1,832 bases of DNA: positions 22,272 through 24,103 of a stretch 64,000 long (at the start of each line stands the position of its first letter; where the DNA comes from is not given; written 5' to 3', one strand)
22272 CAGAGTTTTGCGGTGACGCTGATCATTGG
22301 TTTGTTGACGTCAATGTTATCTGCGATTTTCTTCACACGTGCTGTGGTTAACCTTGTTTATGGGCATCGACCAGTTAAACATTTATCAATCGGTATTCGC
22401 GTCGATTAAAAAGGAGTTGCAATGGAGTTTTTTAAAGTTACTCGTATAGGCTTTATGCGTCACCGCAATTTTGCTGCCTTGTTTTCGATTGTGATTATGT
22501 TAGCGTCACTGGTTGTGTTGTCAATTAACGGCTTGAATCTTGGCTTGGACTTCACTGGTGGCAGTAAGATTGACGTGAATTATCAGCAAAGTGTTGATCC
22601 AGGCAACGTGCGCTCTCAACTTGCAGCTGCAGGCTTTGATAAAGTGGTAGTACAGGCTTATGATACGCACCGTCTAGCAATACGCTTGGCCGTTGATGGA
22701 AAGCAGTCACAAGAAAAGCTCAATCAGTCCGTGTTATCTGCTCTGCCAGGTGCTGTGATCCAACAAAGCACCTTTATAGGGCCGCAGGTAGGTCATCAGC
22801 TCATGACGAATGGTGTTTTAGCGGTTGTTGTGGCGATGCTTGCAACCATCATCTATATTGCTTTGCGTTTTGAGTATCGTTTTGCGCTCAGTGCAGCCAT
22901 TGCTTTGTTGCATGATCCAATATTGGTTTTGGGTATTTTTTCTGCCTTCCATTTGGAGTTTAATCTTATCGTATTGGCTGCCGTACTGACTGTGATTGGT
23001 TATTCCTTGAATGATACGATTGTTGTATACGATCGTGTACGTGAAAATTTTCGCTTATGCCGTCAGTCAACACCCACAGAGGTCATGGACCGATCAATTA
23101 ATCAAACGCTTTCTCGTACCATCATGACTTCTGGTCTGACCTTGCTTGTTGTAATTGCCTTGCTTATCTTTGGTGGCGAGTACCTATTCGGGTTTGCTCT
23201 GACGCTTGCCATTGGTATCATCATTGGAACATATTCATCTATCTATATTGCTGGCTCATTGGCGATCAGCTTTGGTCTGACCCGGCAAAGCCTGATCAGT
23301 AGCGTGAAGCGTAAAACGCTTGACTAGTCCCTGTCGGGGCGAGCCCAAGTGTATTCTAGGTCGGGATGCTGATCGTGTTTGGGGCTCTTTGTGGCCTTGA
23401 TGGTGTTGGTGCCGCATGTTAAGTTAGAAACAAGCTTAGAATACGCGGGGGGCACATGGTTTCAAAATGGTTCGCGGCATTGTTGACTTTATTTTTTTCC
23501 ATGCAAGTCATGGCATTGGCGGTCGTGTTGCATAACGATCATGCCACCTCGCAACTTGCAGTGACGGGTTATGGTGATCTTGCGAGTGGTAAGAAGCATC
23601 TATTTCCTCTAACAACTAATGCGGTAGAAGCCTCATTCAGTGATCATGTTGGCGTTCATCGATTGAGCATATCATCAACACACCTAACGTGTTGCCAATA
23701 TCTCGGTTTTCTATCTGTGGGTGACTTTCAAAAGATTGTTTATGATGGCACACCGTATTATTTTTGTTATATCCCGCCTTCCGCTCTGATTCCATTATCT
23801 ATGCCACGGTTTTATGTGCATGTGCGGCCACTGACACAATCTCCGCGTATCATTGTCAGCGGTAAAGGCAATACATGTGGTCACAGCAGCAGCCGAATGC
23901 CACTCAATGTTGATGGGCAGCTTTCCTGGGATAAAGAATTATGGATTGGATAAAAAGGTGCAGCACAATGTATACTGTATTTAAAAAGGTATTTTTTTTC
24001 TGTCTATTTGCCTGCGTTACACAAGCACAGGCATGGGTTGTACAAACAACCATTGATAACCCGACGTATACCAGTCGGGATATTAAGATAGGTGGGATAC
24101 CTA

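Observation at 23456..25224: Compact four-gene operon of unknown exported proteins wedged between secF and pdxJ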

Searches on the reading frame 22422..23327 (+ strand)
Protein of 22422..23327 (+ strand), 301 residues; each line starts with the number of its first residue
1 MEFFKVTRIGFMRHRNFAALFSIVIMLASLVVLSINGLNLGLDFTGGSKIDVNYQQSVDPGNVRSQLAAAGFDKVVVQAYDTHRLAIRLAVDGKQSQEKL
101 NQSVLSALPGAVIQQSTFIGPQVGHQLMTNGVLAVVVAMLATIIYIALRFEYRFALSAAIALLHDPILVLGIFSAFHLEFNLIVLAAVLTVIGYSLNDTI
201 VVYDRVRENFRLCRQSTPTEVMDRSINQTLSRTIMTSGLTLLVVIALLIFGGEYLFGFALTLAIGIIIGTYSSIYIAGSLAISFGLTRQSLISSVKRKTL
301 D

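Call 30: find_related_loci(query=window:22422-23327:+, collection=genome_contigs, flank=7000)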
Query window:22422-23327:+ (301 aa) in genome_contigs; peptide patterns used: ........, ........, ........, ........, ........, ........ (x = any residue, [..] = any of these).
150 stretches matched a pattern; 33 encode a relative of the query (tblastn E <= 1e-3); 33 distinct loci.
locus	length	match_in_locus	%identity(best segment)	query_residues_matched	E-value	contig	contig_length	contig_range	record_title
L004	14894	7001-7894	72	1-297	9e-131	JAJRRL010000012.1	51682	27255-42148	MAG: Gammaproteobacteria bacterium isolate Dive100_bin3.114 k141_334037, whole genome shotgun sequence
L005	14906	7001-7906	67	1-301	6e-130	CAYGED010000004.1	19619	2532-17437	MAG TPA_asm: uncultured Coxiellaceae bacterium isolate ERP113451_co3_76 genome assembly, contig: NODE_2050_length_19619_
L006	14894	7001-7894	66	1-297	1e-123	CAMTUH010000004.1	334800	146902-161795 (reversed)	MAG: uncultured Coxiellaceae bacterium isolate G01_MAG_00002 genome assembly, contig: G01_MAG_00002_000000000007, whole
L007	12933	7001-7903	63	1-301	7e-123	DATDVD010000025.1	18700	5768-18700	MAG TPA_asm: Coxiellaceae bacterium isolate SMAG_U8075 k141_1751839, whole genome shotgun sequence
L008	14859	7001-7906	63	1-301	2e-121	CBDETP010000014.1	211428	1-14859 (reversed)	MAG: Coxiellales bacterium isolate 661e9bdb-e92a-4e11-9643-7558554bd562 genome assembly, contig: contig_14, whole genome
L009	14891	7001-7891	62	1-296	5e-121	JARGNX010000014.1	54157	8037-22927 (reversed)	MAG: Coxiellaceae bacterium isolate bin_ce_oilr1.011 NODE_541_length_54157_cov_48.447396, whole genome shotgun sequence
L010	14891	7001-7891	62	1-296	1e-120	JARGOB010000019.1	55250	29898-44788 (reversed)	MAG: Coxiellaceae bacterium isolate bin_ce_oilr1.021 NODE_531_length_55250_cov_60.629042, whole genome shotgun sequence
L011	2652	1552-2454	62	1-301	2e-125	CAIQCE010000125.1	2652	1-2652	MAG: uncultured Gammaproteobacteria bacterium isolate AlinenLipids_bin-6487 genome assembly, contig: bin-6487:125/362, w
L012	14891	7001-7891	62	1-296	2e-120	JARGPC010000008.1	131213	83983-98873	MAG: Coxiellaceae bacterium isolate bin_ma_oilr2.010 NODE_131_length_131213_cov_30.759489, whole genome shotgun sequence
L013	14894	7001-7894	65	1-297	2e-119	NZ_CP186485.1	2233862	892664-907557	Candidiatus Paracoxiella cheracis isolate IL1 chromosome, complete genome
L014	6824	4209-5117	62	1-301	5e-119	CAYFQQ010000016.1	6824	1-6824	MAG TPA_asm: uncultured Coxiellaceae bacterium isolate ERP108616_co1_120 genome assembly, contig: k119_947593, whole gen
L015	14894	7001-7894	64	1-297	5e-118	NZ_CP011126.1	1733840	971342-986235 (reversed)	Candidatus Coxiella mudrowiae strain CRt chromosome, complete genome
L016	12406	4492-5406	60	1-296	9e-118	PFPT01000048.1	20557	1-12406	MAG: Gammaproteobacteria bacterium CG_4_10_14_0_2_um_filter_38_22 CG_4_10_14_0.2_scaffold_1020_c, whole genome shotgun s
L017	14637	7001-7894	63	1-297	9e-117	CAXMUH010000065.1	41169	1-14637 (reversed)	MAG: uncultured Legionellaceae bacterium isolate 10C-St8-MC-01_bin.23.orig genome assembly, contig: k141_4143560, whole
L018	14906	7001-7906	57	1-297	5e-109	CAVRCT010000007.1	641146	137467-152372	MAG: uncultured Gammaproteobacteria bacterium isolate MFD04780.bin.1.207 genome assembly, contig: contig_3063, whole gen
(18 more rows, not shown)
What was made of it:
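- Lifestyle: the nearest relatives are Coxiellaceae/Legionellales (call 30).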

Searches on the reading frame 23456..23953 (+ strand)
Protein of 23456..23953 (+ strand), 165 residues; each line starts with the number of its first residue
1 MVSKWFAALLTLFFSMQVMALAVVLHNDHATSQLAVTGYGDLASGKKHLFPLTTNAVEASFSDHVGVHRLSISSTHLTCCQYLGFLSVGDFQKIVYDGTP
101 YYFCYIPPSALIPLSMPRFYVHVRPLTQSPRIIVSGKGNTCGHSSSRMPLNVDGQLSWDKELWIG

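Call 3: search_protein_families(library=pfam, proteins=[window:23456-23953:+], max_evalue=1)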
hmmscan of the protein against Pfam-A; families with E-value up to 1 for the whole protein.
window:23456-23953:+ (165 aa): 0 families

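Call 4: search_protein_families(library=ncbifam, proteins=[window:23456-23953:+], max_evalue=1)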
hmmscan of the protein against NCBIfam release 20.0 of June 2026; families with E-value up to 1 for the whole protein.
window:23456-23953:+ (165 aa): 0 families

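Call 10: find_homologous_proteins(query=window:23456-23953:+, max_evalue=0.01)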
Query window:23456-23953:+ (165 aa): 2 proteins with E <= 0.01 among 98 candidates.
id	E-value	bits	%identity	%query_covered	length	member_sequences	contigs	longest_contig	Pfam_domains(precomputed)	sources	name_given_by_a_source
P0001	1.8e-108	378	100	100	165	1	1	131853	-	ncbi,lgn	-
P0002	1.4e-87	310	81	99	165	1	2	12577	-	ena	-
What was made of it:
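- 23456..23953 (+): g1: 165-aa precursor with signal peptide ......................|VV. The mature protein is about 143 aa, 15.7 kDa, with 4 Cys (CC..C..C). It is a paralog of g2. Only 2 proteins were found among 5.8 billion (call 10).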

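Call 11: find_encoding_contigs(protein=window:23456-23953:+, flank=8000, max_places=6)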
Protein window:23456-23953:+ (165 aa): 1 contig read that carries it; 1 place shown.
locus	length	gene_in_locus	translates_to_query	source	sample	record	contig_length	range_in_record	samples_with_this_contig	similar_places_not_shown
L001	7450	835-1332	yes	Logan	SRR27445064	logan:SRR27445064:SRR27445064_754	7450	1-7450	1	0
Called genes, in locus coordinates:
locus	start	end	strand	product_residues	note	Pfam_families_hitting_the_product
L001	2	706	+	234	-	?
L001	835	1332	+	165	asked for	-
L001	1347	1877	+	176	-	-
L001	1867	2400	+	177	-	-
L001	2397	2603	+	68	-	-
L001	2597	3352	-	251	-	PF03740:PdxJ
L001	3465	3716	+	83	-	-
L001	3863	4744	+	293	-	PF01370:Epimerase, PF16363:GDP_Man_Dehyd (faint), PF08338:DUF1731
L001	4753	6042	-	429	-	PF00285:Citrate_synt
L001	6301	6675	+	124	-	PF01127:Sdh_cyt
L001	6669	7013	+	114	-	PF01127:Sdh_cyt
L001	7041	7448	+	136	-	?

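Call 13: find_encoding_contigs(protein=P0002, flank=10000, max_places=6)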
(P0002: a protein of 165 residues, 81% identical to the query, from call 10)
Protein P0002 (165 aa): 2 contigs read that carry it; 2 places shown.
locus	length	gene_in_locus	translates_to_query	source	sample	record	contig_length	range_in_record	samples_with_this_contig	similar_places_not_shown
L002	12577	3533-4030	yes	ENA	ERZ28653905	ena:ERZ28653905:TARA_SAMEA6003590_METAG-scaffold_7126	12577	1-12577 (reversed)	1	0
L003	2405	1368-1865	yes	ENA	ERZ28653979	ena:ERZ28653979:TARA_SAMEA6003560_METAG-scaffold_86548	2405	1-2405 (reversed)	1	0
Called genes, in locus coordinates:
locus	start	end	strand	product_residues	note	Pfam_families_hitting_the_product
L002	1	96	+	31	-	?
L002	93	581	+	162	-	PF02699:YajC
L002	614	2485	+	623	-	PF13721:SecD-TM1, PF21760:SecD_1st, PF22599:SecDF_P1_head, PF02355:SecD_SecF_C, PF03176:MMPL (weak)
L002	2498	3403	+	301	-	PF07549:Sec_GG, PF02355:SecD_SecF_C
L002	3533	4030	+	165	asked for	-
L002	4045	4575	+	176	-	-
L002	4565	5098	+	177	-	-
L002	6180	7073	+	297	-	PF01370:Epimerase, PF16363:GDP_Man_Dehyd (faint), PF08338:DUF1731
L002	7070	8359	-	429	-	PF00285:Citrate_synt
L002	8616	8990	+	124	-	PF01127:Sdh_cyt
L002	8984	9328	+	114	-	PF01127:Sdh_cyt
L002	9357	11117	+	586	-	PF00890:FAD_binding_2, PF01266:DAO (weak), PF07992:Pyr_redox_2 (faint), PF02910:Succ_DH_flav_C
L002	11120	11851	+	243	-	PF13085:Fer2_3, PF13237:Fer4_10, PF13183:Fer4_8, PF13534:Fer4_17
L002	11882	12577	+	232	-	?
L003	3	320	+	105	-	?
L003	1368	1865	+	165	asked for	-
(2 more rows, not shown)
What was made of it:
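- Checked: The identities of secF and pdxJ are confirmed by Pfam tags on the identical contig L001 and on L002 (calls 11, 13).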

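Call 73: search_protein_families(library=padloc, proteins=[window:23456-23953:+], max_evalue=0.1)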
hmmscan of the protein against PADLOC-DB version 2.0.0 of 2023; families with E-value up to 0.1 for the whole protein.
window:23456-23953:+ (165 aa): 0 families

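Call 74: search_protein_families(library=phrogs, proteins=[window:23456-23953:+], max_evalue=0.1)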
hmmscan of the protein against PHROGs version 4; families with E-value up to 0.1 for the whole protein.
window:23456-23953:+ (165 aa): 0 families

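Call 86: find_encoding_contigs(protein=P0006, flank=3000, max_places=4)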
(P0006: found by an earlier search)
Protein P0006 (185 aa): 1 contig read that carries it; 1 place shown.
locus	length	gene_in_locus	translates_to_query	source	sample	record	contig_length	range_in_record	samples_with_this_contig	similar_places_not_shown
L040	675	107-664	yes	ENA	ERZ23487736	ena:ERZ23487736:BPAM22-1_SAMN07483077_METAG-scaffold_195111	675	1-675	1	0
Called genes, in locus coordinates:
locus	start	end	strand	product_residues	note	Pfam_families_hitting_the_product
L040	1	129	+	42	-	?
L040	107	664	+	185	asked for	-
